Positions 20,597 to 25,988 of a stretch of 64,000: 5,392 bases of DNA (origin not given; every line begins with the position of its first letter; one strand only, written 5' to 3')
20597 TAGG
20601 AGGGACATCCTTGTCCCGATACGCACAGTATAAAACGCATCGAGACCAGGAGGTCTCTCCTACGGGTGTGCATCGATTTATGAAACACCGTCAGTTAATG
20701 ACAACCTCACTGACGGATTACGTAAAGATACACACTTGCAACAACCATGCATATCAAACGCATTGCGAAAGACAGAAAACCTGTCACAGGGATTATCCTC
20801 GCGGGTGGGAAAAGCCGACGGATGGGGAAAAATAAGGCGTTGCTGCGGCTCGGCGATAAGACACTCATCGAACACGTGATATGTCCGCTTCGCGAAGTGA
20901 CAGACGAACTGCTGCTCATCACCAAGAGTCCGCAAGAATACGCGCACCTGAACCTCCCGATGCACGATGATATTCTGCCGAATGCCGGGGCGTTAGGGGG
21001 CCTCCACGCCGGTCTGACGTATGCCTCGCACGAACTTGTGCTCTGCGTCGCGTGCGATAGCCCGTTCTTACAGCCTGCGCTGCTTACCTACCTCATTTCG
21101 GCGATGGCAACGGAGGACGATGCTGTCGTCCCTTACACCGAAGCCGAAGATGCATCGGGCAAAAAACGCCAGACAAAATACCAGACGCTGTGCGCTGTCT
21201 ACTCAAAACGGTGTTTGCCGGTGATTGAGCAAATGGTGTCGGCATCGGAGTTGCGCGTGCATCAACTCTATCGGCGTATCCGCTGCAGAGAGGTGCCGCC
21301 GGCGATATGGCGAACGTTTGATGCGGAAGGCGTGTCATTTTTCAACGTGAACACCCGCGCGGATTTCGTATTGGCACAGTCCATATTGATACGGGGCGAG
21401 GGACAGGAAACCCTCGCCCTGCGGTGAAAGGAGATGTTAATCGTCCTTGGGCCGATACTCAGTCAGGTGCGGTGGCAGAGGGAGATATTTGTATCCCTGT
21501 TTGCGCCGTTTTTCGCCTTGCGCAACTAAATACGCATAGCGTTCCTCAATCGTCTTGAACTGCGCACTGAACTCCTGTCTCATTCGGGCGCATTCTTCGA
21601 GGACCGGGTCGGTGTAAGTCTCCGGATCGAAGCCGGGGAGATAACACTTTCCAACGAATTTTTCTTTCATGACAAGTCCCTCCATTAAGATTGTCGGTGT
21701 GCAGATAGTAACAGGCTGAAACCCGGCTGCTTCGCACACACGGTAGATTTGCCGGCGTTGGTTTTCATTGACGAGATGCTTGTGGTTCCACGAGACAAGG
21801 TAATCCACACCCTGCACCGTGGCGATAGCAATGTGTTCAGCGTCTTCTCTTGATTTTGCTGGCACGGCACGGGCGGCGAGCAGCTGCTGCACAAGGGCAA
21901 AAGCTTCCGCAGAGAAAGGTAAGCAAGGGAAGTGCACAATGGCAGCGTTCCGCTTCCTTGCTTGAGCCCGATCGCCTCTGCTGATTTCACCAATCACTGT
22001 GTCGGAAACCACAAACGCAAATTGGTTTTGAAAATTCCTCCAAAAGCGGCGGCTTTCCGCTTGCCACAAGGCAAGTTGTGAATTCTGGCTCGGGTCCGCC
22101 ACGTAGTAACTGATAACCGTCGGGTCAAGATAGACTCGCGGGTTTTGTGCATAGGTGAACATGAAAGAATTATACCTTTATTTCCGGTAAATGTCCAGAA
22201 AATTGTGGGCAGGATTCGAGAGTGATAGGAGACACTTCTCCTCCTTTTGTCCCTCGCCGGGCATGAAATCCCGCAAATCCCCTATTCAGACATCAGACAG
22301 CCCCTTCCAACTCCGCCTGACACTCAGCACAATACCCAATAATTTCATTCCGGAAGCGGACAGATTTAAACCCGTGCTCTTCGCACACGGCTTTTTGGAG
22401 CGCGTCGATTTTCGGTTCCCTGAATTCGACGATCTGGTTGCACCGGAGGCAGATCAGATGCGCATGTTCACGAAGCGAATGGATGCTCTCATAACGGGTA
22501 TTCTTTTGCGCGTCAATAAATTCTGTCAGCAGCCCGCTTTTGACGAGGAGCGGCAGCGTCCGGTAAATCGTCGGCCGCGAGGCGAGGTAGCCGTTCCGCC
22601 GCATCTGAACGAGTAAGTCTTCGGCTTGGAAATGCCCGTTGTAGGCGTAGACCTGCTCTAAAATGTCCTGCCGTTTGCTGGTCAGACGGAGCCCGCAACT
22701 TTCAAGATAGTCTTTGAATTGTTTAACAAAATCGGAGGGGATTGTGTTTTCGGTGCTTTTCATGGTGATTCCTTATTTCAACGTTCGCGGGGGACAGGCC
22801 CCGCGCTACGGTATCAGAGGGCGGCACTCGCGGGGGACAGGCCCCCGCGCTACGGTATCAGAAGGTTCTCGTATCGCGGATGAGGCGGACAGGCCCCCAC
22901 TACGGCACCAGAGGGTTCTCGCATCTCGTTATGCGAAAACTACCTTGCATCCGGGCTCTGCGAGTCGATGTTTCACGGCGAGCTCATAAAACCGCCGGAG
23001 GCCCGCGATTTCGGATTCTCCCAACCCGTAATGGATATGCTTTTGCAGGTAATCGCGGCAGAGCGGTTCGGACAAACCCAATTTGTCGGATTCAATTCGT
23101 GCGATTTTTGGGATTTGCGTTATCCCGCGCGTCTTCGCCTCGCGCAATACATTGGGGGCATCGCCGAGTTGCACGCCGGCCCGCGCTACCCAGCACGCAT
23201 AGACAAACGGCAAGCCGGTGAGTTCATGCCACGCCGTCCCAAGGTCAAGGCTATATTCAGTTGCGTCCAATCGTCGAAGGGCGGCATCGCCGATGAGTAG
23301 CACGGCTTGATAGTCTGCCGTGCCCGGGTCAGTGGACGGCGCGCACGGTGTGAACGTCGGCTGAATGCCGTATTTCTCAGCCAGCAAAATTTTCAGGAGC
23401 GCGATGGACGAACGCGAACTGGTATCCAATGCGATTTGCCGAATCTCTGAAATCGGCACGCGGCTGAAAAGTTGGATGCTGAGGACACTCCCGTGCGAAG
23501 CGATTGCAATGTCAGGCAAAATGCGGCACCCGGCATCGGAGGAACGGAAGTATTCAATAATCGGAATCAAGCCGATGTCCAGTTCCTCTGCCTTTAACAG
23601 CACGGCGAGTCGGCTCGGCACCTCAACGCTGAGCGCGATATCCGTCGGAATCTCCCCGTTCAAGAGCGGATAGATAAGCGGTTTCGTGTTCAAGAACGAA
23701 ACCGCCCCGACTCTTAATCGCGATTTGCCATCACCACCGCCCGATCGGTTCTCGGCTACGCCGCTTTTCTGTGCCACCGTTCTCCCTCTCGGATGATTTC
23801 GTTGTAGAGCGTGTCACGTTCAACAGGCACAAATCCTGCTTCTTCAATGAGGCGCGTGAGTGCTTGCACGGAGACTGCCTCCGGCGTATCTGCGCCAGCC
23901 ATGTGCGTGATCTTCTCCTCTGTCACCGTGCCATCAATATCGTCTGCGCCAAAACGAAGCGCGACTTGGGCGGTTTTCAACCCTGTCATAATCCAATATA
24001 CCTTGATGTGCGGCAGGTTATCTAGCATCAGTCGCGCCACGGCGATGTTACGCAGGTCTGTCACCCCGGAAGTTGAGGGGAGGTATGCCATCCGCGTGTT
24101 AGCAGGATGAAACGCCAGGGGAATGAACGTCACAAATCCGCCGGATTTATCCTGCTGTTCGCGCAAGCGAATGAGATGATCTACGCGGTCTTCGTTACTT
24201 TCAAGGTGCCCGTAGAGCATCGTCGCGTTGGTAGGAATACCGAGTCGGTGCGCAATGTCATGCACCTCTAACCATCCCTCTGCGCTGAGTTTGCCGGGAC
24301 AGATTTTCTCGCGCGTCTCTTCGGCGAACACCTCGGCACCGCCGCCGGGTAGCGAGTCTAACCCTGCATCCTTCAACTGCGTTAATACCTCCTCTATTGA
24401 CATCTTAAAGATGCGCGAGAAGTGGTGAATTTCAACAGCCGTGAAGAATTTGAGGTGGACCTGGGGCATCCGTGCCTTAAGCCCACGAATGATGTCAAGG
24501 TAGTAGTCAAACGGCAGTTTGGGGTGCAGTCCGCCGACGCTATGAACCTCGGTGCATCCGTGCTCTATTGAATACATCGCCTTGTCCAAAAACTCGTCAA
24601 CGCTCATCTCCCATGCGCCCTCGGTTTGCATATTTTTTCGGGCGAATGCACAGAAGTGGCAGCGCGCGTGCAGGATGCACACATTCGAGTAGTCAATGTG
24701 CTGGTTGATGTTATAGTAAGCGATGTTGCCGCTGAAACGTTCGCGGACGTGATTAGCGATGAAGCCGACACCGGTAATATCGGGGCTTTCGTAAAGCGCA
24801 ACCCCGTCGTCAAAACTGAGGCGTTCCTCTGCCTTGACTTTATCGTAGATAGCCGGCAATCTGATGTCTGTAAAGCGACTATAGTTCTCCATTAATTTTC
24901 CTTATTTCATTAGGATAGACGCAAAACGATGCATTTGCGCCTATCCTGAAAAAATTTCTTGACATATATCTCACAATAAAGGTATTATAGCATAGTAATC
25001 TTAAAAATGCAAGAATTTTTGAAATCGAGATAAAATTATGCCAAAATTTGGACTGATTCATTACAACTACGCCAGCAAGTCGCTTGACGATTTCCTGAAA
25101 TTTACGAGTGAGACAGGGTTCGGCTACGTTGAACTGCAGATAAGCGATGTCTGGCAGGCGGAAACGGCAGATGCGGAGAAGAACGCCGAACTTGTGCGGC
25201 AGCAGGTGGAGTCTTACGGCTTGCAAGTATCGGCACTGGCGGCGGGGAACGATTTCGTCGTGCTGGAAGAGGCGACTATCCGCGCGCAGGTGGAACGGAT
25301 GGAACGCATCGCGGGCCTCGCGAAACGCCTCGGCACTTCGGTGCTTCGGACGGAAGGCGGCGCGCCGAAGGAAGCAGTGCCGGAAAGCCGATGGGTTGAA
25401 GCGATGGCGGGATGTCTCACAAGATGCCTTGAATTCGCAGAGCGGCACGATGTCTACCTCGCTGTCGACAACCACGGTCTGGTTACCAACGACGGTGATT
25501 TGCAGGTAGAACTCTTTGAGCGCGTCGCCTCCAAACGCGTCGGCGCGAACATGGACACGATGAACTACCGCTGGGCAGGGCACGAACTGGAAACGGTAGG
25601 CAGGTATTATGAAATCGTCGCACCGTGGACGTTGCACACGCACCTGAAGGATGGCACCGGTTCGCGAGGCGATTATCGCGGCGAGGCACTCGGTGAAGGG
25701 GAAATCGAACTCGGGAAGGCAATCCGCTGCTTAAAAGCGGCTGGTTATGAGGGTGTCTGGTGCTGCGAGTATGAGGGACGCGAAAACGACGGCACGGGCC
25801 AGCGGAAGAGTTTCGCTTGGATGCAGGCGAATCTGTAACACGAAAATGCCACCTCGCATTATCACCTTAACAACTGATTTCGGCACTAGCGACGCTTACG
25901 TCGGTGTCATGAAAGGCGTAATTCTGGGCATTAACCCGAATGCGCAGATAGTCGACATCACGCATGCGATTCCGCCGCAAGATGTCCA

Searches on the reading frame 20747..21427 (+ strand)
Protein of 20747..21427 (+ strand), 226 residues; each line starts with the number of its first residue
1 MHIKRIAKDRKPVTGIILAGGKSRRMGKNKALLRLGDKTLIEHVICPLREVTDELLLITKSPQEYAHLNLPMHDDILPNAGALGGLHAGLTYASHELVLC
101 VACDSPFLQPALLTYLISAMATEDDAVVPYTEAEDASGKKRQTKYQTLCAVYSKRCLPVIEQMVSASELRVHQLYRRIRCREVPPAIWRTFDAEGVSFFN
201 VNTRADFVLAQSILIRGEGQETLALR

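Call 94: find_homologous_proteins(query=window:20747-21427:+, max_evalue=1e-40)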
Query window:20747-21427:+ (226 aa): 566 proteins with E <= 1e-40 among 1552 candidates; the best 120 are listed.
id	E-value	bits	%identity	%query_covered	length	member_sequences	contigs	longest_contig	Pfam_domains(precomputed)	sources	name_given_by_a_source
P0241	7.8e-135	465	95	100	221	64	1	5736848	PF12804.14,PF02348.26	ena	-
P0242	5.9e-129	446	91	97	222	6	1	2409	PF12804.14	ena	-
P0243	1.8e-125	435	92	97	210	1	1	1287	PF12804.14,PF02348.26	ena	-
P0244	1.4e-124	432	89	100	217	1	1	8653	PF12804.14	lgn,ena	-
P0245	9.1e-105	367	90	83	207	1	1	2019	PF12804.14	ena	-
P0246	2.1e-96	339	79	86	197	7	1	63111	PF12804.14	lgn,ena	-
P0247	3.0e-86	306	76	81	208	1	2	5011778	PF12804.14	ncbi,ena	-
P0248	7.3e-81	289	66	92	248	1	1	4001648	PF12804.14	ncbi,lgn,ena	-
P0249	1.5e-79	284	65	89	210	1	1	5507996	PF12804.14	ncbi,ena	-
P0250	5.7e-79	283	65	89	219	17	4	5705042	PF12804.14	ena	-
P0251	1.0e-78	282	65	91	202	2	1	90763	PF12804.14,PF02348.26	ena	-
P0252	1.7e-78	281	64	91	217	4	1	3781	PF12804.14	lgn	-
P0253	2.3e-78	281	62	92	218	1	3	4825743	PF12804.14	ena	-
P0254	4.3e-78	280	62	92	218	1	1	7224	PF12804.14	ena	-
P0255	5.9e-78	279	66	89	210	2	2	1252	PF12804.14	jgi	jgi:molybdopterin-guanine dinucleotide biosynthesis protein A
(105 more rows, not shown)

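Call 95: find_encoding_contigs(protein=P0241, flank=10000, max_places=3)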
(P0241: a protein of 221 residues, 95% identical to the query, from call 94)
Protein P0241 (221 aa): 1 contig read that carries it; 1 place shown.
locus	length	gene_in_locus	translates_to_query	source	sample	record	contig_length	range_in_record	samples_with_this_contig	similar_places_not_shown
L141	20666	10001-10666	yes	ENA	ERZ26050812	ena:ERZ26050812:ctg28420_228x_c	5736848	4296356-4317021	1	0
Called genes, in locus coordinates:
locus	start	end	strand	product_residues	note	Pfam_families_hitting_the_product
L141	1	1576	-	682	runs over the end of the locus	PF00005:ABC_tran, PF02463:SMC_N (weak), PF05621:TniB (faint), PF13304:AAA_21 (weak), PF08352:oligo_HPY, PF00005:ABC_tran, PF02463:SMC_N, PF08352:oligo_HPY, +3 more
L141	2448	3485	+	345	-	PF01408:GFO_IDH_MocA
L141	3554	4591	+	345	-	PF01408:GFO_IDH_MocA, PF22725:GFO_IDH_MocA_C3 (faint)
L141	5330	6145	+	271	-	PF04951:Peptidase_M55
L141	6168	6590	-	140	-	PF00903:Glyoxalase, PF13669:Glyoxalase_4 (faint)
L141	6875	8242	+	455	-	PF00884:Sulfatase, PF01663:Phosphodiest (weak), PF16347:SGSH_C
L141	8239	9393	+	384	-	PF04389:Peptidase_M28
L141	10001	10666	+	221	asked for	PF02348:CTP_transf_3 (faint), PF12804:NTP_transf_3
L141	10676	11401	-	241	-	-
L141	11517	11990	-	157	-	PF01475:FUR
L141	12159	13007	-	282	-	PF02621:VitK2_biosynth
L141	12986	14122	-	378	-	PF04055:Radical_SAM, PF19288:CofH_C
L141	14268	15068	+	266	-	PF01261:AP_endonuc_2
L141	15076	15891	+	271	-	PF01887:SAM_HAT_N, PF20257:SAM_HAT_C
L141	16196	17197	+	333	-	PF00579:tRNA-synt_1b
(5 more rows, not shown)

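Call 96: find_encoding_contigs(protein=P0244, flank=8000, max_places=3)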
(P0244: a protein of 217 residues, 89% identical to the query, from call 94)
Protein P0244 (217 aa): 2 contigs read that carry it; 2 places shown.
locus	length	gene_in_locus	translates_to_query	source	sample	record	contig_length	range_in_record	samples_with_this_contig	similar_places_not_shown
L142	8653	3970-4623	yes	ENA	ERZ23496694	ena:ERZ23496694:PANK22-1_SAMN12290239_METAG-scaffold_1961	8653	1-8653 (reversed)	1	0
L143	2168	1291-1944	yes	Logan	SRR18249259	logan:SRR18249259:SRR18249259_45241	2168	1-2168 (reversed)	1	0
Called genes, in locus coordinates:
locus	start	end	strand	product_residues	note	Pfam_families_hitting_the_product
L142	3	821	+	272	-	?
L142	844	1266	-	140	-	PF00903:Glyoxalase, PF13669:Glyoxalase_4 (faint)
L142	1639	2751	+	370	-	PF00884:Sulfatase, PF16347:SGSH_C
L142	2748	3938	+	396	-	PF04389:Peptidase_M28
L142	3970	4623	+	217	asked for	PF12804:NTP_transf_3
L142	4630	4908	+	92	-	-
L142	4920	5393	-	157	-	PF01475:FUR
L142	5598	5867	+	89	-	-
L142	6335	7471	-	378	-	PF04055:Radical_SAM, PF19288:CofH_C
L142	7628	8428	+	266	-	PF01261:AP_endonuc_2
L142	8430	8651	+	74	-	?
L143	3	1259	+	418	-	?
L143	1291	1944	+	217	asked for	PF12804:NTP_transf_3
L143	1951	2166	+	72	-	?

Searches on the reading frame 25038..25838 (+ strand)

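Call 21: search_protein_families(library=pfam, max_evalue=0.00001, proteins=[window:25038-25838:+])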
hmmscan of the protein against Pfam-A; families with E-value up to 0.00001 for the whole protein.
window:25038-25838:+ (266 aa): 1 family
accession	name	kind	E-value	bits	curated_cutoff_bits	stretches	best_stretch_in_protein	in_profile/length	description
PF01261.30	AP_endonuc_2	-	7e-33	114.8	31.1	1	21-263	2-247/249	Xylose isomerase-like TIM barrel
